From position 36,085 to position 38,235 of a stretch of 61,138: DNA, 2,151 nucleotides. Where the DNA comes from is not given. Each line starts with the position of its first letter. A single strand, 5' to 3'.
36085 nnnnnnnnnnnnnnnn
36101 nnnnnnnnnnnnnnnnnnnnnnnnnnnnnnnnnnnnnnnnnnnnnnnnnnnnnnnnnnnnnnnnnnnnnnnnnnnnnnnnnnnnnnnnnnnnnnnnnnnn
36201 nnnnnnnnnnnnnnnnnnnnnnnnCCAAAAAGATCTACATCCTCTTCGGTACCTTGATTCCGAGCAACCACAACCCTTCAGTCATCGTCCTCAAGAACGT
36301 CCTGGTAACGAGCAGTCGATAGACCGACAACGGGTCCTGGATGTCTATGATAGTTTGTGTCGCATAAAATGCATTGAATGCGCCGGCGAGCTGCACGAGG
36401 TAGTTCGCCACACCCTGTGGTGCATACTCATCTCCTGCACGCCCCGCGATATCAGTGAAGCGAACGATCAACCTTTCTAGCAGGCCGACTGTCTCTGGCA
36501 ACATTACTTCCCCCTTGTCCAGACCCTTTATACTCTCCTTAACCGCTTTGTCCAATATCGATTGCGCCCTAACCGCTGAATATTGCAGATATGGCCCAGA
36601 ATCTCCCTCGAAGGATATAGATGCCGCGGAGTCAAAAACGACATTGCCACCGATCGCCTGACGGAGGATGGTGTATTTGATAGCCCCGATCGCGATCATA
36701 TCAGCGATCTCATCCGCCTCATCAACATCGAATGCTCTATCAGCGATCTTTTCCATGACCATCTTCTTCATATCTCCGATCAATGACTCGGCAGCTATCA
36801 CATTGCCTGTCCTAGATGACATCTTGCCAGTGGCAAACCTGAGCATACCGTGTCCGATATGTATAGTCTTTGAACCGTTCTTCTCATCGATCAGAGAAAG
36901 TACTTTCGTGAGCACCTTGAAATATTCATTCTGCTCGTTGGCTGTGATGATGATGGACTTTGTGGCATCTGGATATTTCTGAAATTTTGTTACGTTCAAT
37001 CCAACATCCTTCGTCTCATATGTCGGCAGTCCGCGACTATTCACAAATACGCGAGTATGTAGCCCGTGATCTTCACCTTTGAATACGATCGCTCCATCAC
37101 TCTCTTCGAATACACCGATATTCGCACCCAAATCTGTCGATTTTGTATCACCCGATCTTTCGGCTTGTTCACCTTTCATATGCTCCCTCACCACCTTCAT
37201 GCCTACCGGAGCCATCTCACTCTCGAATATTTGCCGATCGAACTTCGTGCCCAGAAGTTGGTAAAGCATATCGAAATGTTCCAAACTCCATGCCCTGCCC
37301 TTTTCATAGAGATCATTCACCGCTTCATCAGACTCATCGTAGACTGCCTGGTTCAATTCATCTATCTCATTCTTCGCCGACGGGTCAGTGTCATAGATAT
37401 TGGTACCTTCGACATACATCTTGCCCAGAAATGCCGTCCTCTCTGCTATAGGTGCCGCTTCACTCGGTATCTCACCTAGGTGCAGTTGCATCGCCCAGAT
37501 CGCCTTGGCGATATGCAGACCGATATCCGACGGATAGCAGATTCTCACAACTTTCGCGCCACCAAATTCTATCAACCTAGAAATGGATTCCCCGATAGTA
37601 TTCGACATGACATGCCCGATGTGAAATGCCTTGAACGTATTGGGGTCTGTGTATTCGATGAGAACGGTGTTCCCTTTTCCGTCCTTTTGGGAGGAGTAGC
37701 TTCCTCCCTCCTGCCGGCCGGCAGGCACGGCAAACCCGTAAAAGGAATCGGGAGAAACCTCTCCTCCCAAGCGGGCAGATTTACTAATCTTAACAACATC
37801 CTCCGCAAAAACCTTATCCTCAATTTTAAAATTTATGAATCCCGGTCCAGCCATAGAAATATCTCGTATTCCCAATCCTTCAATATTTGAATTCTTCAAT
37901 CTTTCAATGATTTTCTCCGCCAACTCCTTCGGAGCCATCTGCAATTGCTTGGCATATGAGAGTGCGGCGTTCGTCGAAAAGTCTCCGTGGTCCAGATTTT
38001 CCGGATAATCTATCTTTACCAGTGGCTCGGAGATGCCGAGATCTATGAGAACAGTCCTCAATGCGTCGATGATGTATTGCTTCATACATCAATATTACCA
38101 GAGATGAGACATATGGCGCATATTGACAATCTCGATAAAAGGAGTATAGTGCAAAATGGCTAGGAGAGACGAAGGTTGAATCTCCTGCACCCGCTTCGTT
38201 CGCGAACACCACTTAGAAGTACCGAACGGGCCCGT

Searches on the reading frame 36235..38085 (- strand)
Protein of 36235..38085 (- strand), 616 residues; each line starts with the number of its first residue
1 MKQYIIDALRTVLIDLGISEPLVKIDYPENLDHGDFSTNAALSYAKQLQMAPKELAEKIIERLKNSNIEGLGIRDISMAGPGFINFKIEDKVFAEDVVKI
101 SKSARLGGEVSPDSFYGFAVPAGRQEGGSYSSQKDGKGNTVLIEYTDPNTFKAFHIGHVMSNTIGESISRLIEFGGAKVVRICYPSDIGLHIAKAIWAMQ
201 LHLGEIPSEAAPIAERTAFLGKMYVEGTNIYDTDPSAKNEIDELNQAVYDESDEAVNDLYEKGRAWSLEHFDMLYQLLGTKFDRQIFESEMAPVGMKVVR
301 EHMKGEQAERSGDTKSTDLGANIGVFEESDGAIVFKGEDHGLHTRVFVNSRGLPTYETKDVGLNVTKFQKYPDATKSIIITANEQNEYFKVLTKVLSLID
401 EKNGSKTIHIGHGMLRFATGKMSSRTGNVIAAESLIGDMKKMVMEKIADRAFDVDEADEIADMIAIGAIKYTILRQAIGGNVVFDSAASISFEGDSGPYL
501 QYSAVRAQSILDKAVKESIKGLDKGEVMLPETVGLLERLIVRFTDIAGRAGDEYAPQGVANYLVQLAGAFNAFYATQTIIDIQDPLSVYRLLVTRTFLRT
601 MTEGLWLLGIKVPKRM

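Call 12: search_protein_families(library=pfam, proteins=[window:36235-38085:-])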
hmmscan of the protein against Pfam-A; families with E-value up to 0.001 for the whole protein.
window:36235-38085:- (616 aa): 3 families
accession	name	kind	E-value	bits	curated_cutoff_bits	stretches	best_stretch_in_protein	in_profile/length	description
PF00750.26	tRNA-synt_1d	-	8.2e-29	101.1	23.3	1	133-484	14-347/349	tRNA synthetases class I (R), catalytic domain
PF05746.21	DALR_1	-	2.7e-20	73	22.3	1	500-616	1-117/117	DALR anticodon binding domain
PF03485.21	Arg_tRNA_synt_N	-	4.5e-20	72.5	21.5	1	3-88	5-85/85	Arginyl tRNA synthetase N terminal domain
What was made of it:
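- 36235..38085 (-): Host gene argS (arginyl-tRNA synthetase, 616 aa). Pfam PF03485, PF00750 and PF05746 (call 12).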

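Call 25: search_solved_structures(query=window:36235-38085:-, show_alignments=2)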
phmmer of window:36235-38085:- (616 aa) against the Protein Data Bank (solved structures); distinct sequences matched with E-value up to 0.001: 13.
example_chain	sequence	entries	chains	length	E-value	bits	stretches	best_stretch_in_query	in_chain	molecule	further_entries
2zue_A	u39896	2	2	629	1.5e-41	145.8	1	33-616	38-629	Arginyl-tRNA synthetase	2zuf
6ao8_A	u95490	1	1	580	7.1e-41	143.5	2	17-284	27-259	Arginine--tRNA ligase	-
4oby_A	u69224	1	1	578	1.6e-34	122.6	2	139-616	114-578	Arginine--tRNA ligase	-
5yym_A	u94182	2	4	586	1.7e-34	122.5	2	139-616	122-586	Arginine--tRNA ligase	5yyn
5b63_A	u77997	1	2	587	1.7e-34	122.5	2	139-616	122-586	Arginine--tRNA ligase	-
4q2t_A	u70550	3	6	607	2e-30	109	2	347-616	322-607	Arginine--tRNA ligase, cytoplasmic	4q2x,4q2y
4zaj_A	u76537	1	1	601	3e-30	108.5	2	347-616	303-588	Arginine--tRNA ligase, cytoplasmic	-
1bs2_A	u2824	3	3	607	3.2e-30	108.4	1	129-616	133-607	PROTEIN (ARGINYL-TRNA SYNTHETASE) | ARGINYL-TRNA SYNTHETASE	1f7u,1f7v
4r3z_B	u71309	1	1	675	5.4e-30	107.6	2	347-616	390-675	Arginine--tRNA ligase, cytoplasmic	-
1iq0_A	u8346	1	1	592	2e-28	102.4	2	404-615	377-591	ARGINYL-TRNA SYNTHETASE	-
5jld_A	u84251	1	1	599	2.2e-22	82.5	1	29-610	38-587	Arginyl-tRNA synthetase, putative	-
3gdz_A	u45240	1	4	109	8.1e-09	37.7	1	28-107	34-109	Arginyl-tRNA synthetase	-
3fnr_A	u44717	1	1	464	2.7e-06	29.4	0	437-591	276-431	Arginyl-tRNA synthetase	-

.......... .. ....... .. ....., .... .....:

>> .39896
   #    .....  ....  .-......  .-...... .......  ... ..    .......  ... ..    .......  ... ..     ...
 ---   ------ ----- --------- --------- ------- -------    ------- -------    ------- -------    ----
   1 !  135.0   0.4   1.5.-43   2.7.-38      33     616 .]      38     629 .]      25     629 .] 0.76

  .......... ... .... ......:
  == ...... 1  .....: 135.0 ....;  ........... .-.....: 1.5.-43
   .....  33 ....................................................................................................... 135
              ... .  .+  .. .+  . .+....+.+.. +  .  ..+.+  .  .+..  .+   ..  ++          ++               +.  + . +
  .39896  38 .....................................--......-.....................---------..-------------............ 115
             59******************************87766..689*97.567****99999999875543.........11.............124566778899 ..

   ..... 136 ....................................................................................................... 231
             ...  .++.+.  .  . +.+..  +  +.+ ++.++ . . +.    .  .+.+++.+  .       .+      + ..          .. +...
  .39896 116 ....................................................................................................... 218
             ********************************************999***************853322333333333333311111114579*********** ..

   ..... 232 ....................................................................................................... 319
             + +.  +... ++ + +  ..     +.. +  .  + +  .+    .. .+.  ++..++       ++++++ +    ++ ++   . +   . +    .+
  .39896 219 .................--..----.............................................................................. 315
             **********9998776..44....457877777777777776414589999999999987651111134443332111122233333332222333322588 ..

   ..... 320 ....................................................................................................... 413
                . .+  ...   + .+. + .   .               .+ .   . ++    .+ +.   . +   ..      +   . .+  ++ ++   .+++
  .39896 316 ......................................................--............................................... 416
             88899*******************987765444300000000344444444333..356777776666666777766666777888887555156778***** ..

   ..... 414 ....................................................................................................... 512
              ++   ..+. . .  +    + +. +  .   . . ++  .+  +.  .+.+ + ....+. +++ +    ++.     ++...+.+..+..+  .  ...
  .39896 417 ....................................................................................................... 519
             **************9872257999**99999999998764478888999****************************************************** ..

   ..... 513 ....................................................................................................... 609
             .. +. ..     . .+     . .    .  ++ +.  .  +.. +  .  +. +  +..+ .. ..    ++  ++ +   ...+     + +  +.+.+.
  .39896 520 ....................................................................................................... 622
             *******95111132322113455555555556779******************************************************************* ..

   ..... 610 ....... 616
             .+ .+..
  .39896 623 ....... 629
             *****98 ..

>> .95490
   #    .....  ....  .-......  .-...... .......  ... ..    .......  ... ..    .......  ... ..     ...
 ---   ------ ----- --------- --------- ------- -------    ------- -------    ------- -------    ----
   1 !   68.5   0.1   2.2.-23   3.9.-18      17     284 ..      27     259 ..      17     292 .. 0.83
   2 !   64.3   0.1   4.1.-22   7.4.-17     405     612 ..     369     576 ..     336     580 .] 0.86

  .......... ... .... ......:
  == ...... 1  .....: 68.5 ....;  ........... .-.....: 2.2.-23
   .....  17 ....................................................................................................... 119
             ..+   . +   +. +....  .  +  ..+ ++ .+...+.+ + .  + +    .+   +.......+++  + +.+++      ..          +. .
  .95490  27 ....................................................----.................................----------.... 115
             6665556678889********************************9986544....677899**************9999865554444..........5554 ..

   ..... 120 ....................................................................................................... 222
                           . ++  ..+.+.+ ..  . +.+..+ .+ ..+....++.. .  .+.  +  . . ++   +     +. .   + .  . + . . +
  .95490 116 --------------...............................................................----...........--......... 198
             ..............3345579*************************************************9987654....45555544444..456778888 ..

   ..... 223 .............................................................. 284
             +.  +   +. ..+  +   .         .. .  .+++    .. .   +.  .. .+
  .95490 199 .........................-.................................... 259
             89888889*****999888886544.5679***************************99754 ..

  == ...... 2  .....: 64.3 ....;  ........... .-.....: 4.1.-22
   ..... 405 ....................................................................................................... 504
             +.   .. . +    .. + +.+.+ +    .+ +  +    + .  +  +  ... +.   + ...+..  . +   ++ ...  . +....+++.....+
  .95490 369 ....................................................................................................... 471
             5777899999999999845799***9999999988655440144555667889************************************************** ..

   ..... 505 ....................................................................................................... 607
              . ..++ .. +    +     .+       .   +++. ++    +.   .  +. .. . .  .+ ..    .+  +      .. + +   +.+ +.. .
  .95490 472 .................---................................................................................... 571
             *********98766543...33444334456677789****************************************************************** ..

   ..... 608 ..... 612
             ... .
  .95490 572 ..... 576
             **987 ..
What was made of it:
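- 37678..37777 (+): Family A element, argS copy (host gene on the - strand, frame -1: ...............-AVPAGRQ-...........). It lies between the Arg_tRNA_synt_N and catalytic domains (call 12) and in a gap against PDB ArgRS (call 25).
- On RPE-like protein-coding palindromic repeats (functional class): The ArgRS copy sits in the inter-domain linker (calls 12, 25).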
